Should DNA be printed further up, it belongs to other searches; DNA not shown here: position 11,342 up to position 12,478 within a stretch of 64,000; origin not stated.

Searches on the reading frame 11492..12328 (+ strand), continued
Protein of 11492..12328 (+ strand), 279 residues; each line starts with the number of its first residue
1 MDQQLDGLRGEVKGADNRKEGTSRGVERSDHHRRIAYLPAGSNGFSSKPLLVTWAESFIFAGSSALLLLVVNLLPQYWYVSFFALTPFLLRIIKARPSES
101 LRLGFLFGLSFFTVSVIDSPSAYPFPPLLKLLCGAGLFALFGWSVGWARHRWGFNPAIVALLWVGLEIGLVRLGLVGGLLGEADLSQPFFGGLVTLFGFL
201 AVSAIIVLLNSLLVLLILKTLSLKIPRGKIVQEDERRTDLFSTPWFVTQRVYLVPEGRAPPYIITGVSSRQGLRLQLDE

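Call 59: search_protein_families(library=ncbifam, proteins=[L051:7813-8400:+, L051:8369-8971:+, L051:5968-6684:+, L051:7032-7277:+, L052:845-2524:+, L052:113-781:+, L049:8016-9011:+, L039:6753-7457:+, L050:1523-2296:+, window:11492-12328:+], max_evalue=1)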
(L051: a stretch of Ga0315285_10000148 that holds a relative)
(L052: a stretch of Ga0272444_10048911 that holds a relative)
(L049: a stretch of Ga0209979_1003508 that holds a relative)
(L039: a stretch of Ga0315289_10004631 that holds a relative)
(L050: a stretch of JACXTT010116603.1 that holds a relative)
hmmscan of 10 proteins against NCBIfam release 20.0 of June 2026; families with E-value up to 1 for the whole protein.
L051:7813-8400:+ (196 aa): 16 families
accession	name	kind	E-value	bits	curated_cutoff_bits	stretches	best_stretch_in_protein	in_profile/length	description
TIGR04177.1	exosort_XrtH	exception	9.6e-23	80.9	86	1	38-187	2-153/158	exosortase H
NF046081.1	exosort_XrtX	exception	1.1e-22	80.8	170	1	34-188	2-161/168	exosortase X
TIGR04300.1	exosort_XrtM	exception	1.3e-17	64.6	125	1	60-186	17-141/150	exosortase family protein XrtM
TIGR04128.1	exoso_Fjoh_1448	exception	4.9e-17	62.7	90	1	26-188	5-171/174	exosortase family protein XrtF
TIGR04178.1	exo_archaeo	signature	4.1e-14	52.6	23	1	100-186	1-94/97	exosortase/archaeosortase family protein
TIGR04144.1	archaeo_VPXXXP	exception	5.1e-13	49.3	150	1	64-191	26-155/156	archaeosortase B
TIGR04124.1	archaeo_artE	exception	3.7e-10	40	95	1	54-185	17-147/153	archaeosortase family protein ArtE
NF046083.1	exosort_XrtY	exception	1.2e-09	38.3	160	1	38-184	20-167/168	exosortase Y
TIGR04125.1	exosort_PGF_TRM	exception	2.6e-08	33.6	75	1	50-166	89-210/271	archaeosortase A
TIGR03110.1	exosort_Gpos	exception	5.6e-07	29.7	102.75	1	59-182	42-172/187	exosortase family protein XrtG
TIGR04175.1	archaeo_artD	exception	1.4e-06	28.4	125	1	61-186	17-139/150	archaeosortase D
NF033505.2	paceosortase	exception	3.3e-05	24.1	80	1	56-187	14-146/167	pacearchaeosortase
TIGR03763.1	cyanoexo_CrtA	exception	7.1e-05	22.4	150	1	64-167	129-237/260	cyanoexosortase A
NF045528.1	heimosortase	equivalog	0.0046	17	130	1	53-155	39-141/199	heimdallarchaeosortase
NF033770.1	exosort_XrtT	exception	0.0069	15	250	1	58-174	127-244/472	exosortase T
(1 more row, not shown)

L051:8369-8971:+ (201 aa): 0 families

L051:5968-6684:+ (239 aa): 1 family
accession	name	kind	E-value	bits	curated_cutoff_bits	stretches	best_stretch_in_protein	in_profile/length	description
NF045962.1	MAG2810_fam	equivalog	0.025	13.6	175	1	118-206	52-136/394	MAG2810 family protein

L051:7032-7277:+ (82 aa): 5 families
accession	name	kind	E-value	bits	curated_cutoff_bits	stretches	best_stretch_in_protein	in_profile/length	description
NF033207.2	midcut_by_XrtH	subfamily_domain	1.3e-05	25.3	45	1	41-78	29-64/175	midcut-by-XrtH protein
TIGR04174.1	IPTL_CTERM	subfamily_domain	0.00052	20.2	20.5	1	50-69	1-20/27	IPTL-CTERM sorting domain-containing protein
NF033846.1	Rumino_NPXTG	domain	0.062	13.6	23.5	1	59-78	11-30/30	NPXTG-anchored protein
NF045529.2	Heimdall-CTERM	domain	0.098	13.1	24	1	59-78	7-25/26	Heimdall-CTERM domain-containing surface protein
NF033507.3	Loki-CTERM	subfamily_domain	0.42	11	19.9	1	59-78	6-25/27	Loki-CTERM sorting domain-containing protein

L052:845-2524:+ (560 aa): 3 families
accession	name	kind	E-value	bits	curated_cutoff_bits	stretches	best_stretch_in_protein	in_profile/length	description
NF033207.2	midcut_by_XrtH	subfamily_domain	0.0051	16.9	45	1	523-555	34-65/175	midcut-by-XrtH protein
NF012181.0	MSCRAMM_SdrD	exception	0.096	10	2500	1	416-482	789-855/1379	MSCRAMM family adhesin SdrD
TIGR04174.1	IPTL_CTERM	subfamily_domain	0.13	12.6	20.5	1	526-549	1-23/27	IPTL-CTERM sorting domain-containing protein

L052:113-781:+ (223 aa): 1 family
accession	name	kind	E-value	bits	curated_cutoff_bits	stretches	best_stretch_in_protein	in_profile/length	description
NF041587.1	YmgF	equivalog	0.39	10.8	100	1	160-183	42-64/72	cell division-associated protein YmgF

L049:8016-9011:+ (332 aa): 4 families
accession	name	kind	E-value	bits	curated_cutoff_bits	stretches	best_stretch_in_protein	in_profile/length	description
NF033207.2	midcut_by_XrtH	subfamily_domain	4.5e-05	23.6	45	1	285-326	24-64/175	midcut-by-XrtH protein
TIGR04174.1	IPTL_CTERM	subfamily_domain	0.037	14.3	20.5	1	298-325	1-27/27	IPTL-CTERM sorting domain-containing protein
TIGR01167.1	LPXTG_anchor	domain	0.097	13.4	15.9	1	303-326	10-33/34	LPXTG cell wall anchor domain-containing protein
NF051874.1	PVV_CTERM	equivalog_domain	0.44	10.4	27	1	310-327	15-33/38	PVV-CTERM domain-containing choice-of-anchor G protein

L039:6753-7457:+ (235 aa): 3 families
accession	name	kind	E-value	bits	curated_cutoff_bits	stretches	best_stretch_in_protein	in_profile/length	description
NF033207.2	midcut_by_XrtH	subfamily_domain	3.6e-05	23.9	45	1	189-229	26-64/175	midcut-by-XrtH protein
TIGR04174.1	IPTL_CTERM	subfamily_domain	0.012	15.9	20.5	1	201-219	1-19/27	IPTL-CTERM sorting domain-containing protein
TIGR01167.1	LPXTG_anchor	domain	0.025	15.3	15.9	1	208-229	12-33/34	LPXTG cell wall anchor domain-containing protein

L050:1523-2296:+ (258 aa): 3 families
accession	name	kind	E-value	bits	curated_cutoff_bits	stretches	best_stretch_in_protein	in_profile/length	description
TIGR04174.1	IPTL_CTERM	subfamily_domain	0.00044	20.5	20.5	1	227-253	1-27/27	IPTL-CTERM sorting domain-containing protein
NF033207.2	midcut_by_XrtH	subfamily_domain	0.023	14.8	45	1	223-255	33-65/175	midcut-by-XrtH protein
NF058670.1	sorting_LPXTATN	domain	0.074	13.4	32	1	235-254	13-32/32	LPxTATN C-terminal sorting signal domain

window:11492-12328:+ (279 aa): 1 family
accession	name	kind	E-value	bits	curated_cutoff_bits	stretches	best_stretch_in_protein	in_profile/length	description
TIGR00546.1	lnt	equivalog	0.00055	19.2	132.9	1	105-222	5-126/395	apolipoprotein N-acyltransferase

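Call 65: find_encoding_contigs(protein=P0145, flank=10000, max_places=3)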
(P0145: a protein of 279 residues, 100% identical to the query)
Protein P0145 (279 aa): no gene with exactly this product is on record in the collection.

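Call 75: search_protein_families(library=ncbifam, proteins=[L018:7533-8138:+, L021:8968-9537:+, L041:8228-8836:+, L039:7738-8331:+, L018:8092-8580:+, L041:8808-9275:+, L018:8626-9294:+, L039:8210-8866:+, L041:10107-12266:+], max_evalue=0.01)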
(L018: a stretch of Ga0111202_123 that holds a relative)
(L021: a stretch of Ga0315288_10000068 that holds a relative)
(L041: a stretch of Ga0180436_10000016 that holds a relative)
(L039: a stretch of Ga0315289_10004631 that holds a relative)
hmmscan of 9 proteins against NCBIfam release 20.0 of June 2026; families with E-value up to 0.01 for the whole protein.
L018:7533-8138:+ (202 aa): 21 families
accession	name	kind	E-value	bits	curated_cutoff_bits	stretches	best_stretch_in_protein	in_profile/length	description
TIGR04144.1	archaeo_VPXXXP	exception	1.6e-34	119.2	150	1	43-192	4-155/156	archaeosortase B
TIGR04177.1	exosort_XrtH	exception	4.3e-30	104.8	86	1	37-188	1-153/158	exosortase H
NF046081.1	exosort_XrtX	exception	7e-22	78.1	170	1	34-192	2-164/168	exosortase X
TIGR04178.1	exo_archaeo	signature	7.3e-19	67.9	23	1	101-188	1-95/97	exosortase/archaeosortase family protein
TIGR04124.1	archaeo_artE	exception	1.2e-15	57.9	95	1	37-186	10-147/153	archaeosortase family protein ArtE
NF046083.1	exosort_XrtY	exception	1.6e-12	47.7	160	1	37-187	19-168/168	exosortase Y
TIGR04125.1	exosort_PGF_TRM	exception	1.5e-11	44.3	75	1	65-164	102-205/271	archaeosortase A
TIGR04128.1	exoso_Fjoh_1448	exception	1.8e-10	41.3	90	1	31-190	3-172/174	exosortase family protein XrtF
TIGR04300.1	exosort_XrtM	exception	2.4e-10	41.1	125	1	69-186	25-143/150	exosortase family protein XrtM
NF033505.2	paceosortase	exception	2e-09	37.8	80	1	71-187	29-145/167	pacearchaeosortase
TIGR02602.1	8TM_EpsH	subfamily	1.9e-08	34.1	105.55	1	42-188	90-237/241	exosortase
TIGR03109.2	exosort_XrtA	exception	3.1e-08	33.4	208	1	65-186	129-257/261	exosortase A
TIGR03763.1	cyanoexo_CrtA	exception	1.7e-06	27.7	150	1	47-182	114-249/260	cyanoexosortase A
NF033464.1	cyanoexo_CrtC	exception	2.6e-06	27.2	225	1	67-171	147-256/278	cyanoexosortase C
TIGR03110.1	exosort_Gpos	exception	3.4e-06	27.1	102.75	1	38-181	26-171/187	exosortase family protein XrtG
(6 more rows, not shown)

L021:8968-9537:+ (190 aa): 20 families
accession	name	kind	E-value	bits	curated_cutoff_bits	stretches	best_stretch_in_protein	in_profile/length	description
TIGR04144.1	archaeo_VPXXXP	exception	5.6e-35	120.6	150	1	31-180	4-155/156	archaeosortase B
TIGR04177.1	exosort_XrtH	exception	1.5e-29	103.1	86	1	26-176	2-153/158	exosortase H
NF046081.1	exosort_XrtX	exception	1.9e-22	79.9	170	1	22-180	2-164/168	exosortase X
TIGR04178.1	exo_archaeo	signature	3.3e-20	72.2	23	1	89-176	1-95/97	exosortase/archaeosortase family protein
TIGR04124.1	archaeo_artE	exception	4.2e-16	59.3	95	1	21-175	6-148/153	archaeosortase family protein ArtE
NF046083.1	exosort_XrtY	exception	9.3e-14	51.6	160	1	26-175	20-168/168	exosortase Y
TIGR04128.1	exoso_Fjoh_1448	exception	9.5e-13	48.7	90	1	19-178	3-172/174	exosortase family protein XrtF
TIGR04125.1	exosort_PGF_TRM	exception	3.7e-12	46.2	75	1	52-145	101-200/271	archaeosortase A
TIGR04300.1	exosort_XrtM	exception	2.6e-11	44.2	125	1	56-174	24-140/150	exosortase family protein XrtM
TIGR02602.1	8TM_EpsH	subfamily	1.6e-10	40.9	105.55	1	32-176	91-237/241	exosortase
TIGR03109.2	exosort_XrtA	exception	2.6e-09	36.9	208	1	53-174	129-257/261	exosortase A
NF033505.2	paceosortase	exception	3.9e-09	36.8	80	1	59-186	29-153/167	pacearchaeosortase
NF033464.1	cyanoexo_CrtC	exception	1e-08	35.1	225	1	54-155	146-252/278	cyanoexosortase C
TIGR03110.1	exosort_Gpos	exception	1.7e-07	31.3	102.75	1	26-168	26-170/187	exosortase family protein XrtG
TIGR03763.1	cyanoexo_CrtA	exception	1.3e-06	28.2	150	1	35-168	114-254/260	cyanoexosortase A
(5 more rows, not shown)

L041:8228-8836:+ (203 aa): 19 families
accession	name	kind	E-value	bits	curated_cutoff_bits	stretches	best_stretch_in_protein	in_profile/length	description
TIGR04144.1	archaeo_VPXXXP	exception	2.7e-32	111.9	150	1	44-193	4-155/156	archaeosortase B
TIGR04177.1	exosort_XrtH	exception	1.3e-29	103.2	86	1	38-189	1-153/158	exosortase H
NF046081.1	exosort_XrtX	exception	5.2e-22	78.5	170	1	35-192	2-163/168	exosortase X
TIGR04178.1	exo_archaeo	signature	1.2e-18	67.2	23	1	102-189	1-95/97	exosortase/archaeosortase family protein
TIGR04124.1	archaeo_artE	exception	7.4e-15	55.3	95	1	36-181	8-142/153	archaeosortase family protein ArtE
TIGR04128.1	exoso_Fjoh_1448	exception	1.2e-11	45.1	90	1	31-191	2-172/174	exosortase family protein XrtF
NF046083.1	exosort_XrtY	exception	2.2e-11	43.9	160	1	38-188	19-168/168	exosortase Y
TIGR04300.1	exosort_XrtM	exception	2e-10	41.3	125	1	60-187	13-140/150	exosortase family protein XrtM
TIGR04125.1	exosort_PGF_TRM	exception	3.2e-10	39.9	75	1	55-159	93-201/271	archaeosortase A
NF033464.1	cyanoexo_CrtC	exception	1.8e-08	34.3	225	1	58-168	138-252/278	cyanoexosortase C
TIGR02602.1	8TM_EpsH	subfamily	2.1e-08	34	105.55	1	42-190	88-238/241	exosortase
TIGR03110.1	exosort_Gpos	exception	2.9e-08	33.8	102.75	1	38-180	25-169/187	exosortase family protein XrtG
TIGR03109.2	exosort_XrtA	exception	3.8e-07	29.8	208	1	48-187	106-257/261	exosortase A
TIGR03763.1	cyanoexo_CrtA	exception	4.5e-07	29.6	150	1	47-181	113-254/260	cyanoexosortase A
NF033505.2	paceosortase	exception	7.5e-07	29.4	80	1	71-195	28-149/167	pacearchaeosortase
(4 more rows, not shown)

L039:7738-8331:+ (198 aa): 12 families
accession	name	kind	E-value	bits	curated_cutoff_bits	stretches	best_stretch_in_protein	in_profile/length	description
TIGR04177.1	exosort_XrtH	exception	1e-30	106.8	86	1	35-184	3-154/158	exosortase H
TIGR04144.1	archaeo_VPXXXP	exception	6.7e-19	68.4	150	1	39-188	4-156/156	archaeosortase B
NF046081.1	exosort_XrtX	exception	5e-16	59.1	170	1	45-188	18-165/168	exosortase X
TIGR04300.1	exosort_XrtM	exception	1.5e-15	57.9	125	1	65-182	22-141/150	exosortase family protein XrtM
TIGR04124.1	archaeo_artE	exception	4.9e-13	49.4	95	1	43-178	10-147/153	archaeosortase family protein ArtE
TIGR04178.1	exo_archaeo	signature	3.3e-12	46.5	23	1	97-178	2-89/97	exosortase/archaeosortase family protein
TIGR04128.1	exoso_Fjoh_1448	exception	7e-11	42.6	90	1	34-186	11-173/174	exosortase family protein XrtF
NF046083.1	exosort_XrtY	exception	3e-09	37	160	1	32-175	11-161/168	exosortase Y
NF033505.2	paceosortase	exception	3e-05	24.2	80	1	44-182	10-145/167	pacearchaeosortase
NF033464.1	cyanoexo_CrtC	exception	0.0014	18.3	225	1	25-147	113-236/278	cyanoexosortase C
TIGR02602.1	8TM_EpsH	subfamily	0.0014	18.2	105.55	1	37-151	89-205/241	exosortase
TIGR03113.1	exosort_XrtB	exception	0.0016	18.2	275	1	38-154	112-232/268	exosortase B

L018:8092-8580:+ (163 aa): 0 families

L041:8808-9275:+ (156 aa): 0 families

L018:8626-9294:+ (223 aa): 5 families
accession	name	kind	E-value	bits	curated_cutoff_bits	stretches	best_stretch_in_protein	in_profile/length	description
TIGR03614.1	RutB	equivalog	3e-21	76.1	377.95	1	113-215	113-216/226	pyrimidine utilization protein B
NF050097.1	BiurAmidohydBiuH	equivalog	6.6e-21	74.8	370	1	114-201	114-201/221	biuret amidohydrolase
NF008517.0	PRK11440.1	equivalog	4e-16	59.5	195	1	37-217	8-187/188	hydrolase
NF008623.0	PRK11609.1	equivalog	5.1e-08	33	174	1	87-190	68-182/213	bifunctional nicotinamidase/pyrazinamidase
NF041461.1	C_hydro_YcaC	equivalog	8.9e-06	25.3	310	1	133-200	84-151/201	isochorismate family cysteine hydrolase YcaC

L039:8210-8866:+ (219 aa): 1 family
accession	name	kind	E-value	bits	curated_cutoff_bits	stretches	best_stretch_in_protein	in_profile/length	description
NF041730.1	XrtH_assoc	equivalog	4.5e-13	49.3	35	1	39-208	4-180/184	exosortase H-associated membrane protein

L041:10107-12266:+ (720 aa): 0 families

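Call 91: find_encoding_contigs(protein=P0165, flank=10000, max_places=1)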
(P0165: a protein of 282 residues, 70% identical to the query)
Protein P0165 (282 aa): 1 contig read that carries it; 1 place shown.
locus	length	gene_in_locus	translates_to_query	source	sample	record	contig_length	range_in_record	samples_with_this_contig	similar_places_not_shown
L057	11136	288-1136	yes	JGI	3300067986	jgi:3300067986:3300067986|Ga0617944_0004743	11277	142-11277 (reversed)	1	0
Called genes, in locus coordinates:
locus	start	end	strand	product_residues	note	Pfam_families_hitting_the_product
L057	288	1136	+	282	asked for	PF20154:LNT_N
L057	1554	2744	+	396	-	-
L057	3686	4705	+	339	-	PF20154:LNT_N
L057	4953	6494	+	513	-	-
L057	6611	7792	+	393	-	-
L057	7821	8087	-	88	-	-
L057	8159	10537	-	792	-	PF10602:RPN7 (weak), PF17874:TPR_MalT, PF13424:TPR_12, PF00158:Sigma54_activat, PF14532:Sigma54_activ_2, PF07728:AAA_5, PF25601:AAA_lid_14, PF02954:HTH_8, +10 more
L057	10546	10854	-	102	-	-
